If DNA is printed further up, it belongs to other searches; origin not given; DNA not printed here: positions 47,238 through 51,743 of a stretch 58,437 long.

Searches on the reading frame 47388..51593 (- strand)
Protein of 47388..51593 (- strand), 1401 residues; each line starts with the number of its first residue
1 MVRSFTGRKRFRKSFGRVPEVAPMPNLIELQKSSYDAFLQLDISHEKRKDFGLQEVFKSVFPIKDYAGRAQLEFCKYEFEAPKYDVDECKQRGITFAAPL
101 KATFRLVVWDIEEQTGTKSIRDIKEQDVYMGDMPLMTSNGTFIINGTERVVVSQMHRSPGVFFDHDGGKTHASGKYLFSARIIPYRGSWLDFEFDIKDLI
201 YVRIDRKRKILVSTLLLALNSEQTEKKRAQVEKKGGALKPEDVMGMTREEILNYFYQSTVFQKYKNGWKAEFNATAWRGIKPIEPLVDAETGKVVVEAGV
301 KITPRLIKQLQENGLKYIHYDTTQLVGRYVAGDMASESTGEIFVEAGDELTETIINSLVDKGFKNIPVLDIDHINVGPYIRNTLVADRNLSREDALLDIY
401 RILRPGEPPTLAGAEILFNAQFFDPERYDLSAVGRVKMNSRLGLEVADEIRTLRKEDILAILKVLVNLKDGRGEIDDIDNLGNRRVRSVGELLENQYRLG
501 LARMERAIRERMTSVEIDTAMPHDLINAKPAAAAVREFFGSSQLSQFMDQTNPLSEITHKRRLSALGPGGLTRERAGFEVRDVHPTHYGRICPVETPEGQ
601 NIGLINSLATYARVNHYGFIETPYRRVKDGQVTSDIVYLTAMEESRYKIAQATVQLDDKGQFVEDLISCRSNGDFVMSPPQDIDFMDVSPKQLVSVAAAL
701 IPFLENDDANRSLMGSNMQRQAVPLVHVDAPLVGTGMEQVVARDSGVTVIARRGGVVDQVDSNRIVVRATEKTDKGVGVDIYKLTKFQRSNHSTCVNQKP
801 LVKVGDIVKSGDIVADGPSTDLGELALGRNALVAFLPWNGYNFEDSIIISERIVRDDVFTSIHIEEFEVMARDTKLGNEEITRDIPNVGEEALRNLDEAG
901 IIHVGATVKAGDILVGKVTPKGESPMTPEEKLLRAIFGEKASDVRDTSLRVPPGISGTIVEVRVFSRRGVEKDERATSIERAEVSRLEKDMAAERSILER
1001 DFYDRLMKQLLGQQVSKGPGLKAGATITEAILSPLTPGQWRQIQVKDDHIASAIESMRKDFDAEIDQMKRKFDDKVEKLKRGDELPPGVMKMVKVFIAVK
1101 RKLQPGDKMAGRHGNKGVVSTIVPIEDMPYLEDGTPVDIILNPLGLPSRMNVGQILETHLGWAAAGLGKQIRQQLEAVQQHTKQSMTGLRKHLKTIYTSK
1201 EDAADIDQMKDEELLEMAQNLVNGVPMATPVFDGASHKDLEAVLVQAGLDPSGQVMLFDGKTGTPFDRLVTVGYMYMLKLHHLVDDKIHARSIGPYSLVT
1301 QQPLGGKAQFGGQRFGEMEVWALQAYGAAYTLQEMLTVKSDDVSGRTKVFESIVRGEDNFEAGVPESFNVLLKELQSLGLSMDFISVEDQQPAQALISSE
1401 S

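Call 28: find_related_loci(query=window:47388-51593:-, collection=genome_contigs, flank=1000)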
Query window:47388-51593:- (1401 aa) in genome_contigs; peptide patterns used: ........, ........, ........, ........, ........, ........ (x = any residue, [..] = any of these).
600 stretches matched a pattern (row limit reached: there are more); 599 encode a relative of the query (tblastn E <= 1e-3); the best 80 are kept; 80 distinct loci.
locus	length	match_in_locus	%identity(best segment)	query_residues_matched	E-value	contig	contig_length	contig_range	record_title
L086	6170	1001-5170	72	1-1384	0e+0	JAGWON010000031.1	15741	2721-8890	MAG: Alphaproteobacteria bacterium isolate REEB257 contig-150_5768, whole genome shotgun sequence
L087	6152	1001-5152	72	1-1384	0e+0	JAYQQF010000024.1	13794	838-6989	MAG: Alphaproteobacteria bacterium isolate SD3112_S42.concoct.075 NODE_1481_length_13794_cov_16.4356, whole genome shotg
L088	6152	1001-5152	71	1-1384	0e+0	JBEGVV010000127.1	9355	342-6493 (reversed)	MAG: Pseudomonadota bacterium isolate riogrande_2019_sw_WHONDRS-S19S_0066_B_bin.37 scaffold_1306792, whole genome shotgu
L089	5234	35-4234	71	1-1391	0e+0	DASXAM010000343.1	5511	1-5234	MAG TPA_asm: Stellaceae bacterium isolate SMAG_U3766 k141_575363, whole genome shotgun sequence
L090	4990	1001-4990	74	1-1329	0e+0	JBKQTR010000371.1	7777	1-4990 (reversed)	MAG: Stellaceae bacterium isolate MHr2D2E2F__bin_5 MHr2D2E2F_000000221768, whole genome shotgun sequence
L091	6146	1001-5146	72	1-1384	0e+0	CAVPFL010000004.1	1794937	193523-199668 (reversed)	MAG: uncultured Alphaproteobacteria bacterium isolate MFD10071.bin.1.145 genome assembly, contig: contig_30628, whole ge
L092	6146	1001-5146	71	1-1384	0e+0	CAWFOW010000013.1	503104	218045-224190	MAG: uncultured Alphaproteobacteria bacterium isolate MFD05684.bin.1.40 genome assembly, contig: contig_80236, whole gen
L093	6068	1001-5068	70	3-1384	0e+0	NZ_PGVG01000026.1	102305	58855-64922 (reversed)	Bradyrhizobium forestalis strain INPA54B NODE_26_length_102305_cov_27.5045, whole genome shotgun sequence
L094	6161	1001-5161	70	1-1384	0e+0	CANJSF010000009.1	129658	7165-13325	MAG: Rhodospirillaceae bacterium isolate RH-23may17-353 genome assembly, contig: RH-23may17-C842, whole genome shotgun s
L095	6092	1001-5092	69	4-1388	0e+0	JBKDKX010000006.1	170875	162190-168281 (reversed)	MAG: Alphaproteobacteria bacterium isolate samp_2119_metabat2_316 samp_2119_290121, whole genome shotgun sequence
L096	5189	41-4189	70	3-1386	0e+0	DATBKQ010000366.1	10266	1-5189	MAG TPA_asm: Acetobacteraceae bacterium isolate SMAG_U3950 k141_786677, whole genome shotgun sequence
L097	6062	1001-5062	70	3-1384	0e+0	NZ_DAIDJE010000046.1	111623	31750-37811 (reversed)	MAG: Bradyrhizobium sp. isolate clean379 k141_1093779, whole genome shotgun sequence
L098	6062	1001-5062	70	3-1384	0e+0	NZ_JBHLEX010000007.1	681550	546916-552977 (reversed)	Bradyrhizobium tunisiense strain 1AS2L BACEM_AS2L_ASSEMBLY_CONTIG_7, whole genome shotgun sequence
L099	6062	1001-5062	70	3-1384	0e+0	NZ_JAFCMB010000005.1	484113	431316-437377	Bradyrhizobium sp. AUGA SZCCT0176 NODE_5, whole genome shotgun sequence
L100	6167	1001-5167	69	3-1398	0e+0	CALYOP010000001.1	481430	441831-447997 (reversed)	MAG: uncultured Commensalibacter sp. isolate SRR11267044_bin.11_metawrap_v1.3.0_MAG genome assembly, contig: ERZ9515177_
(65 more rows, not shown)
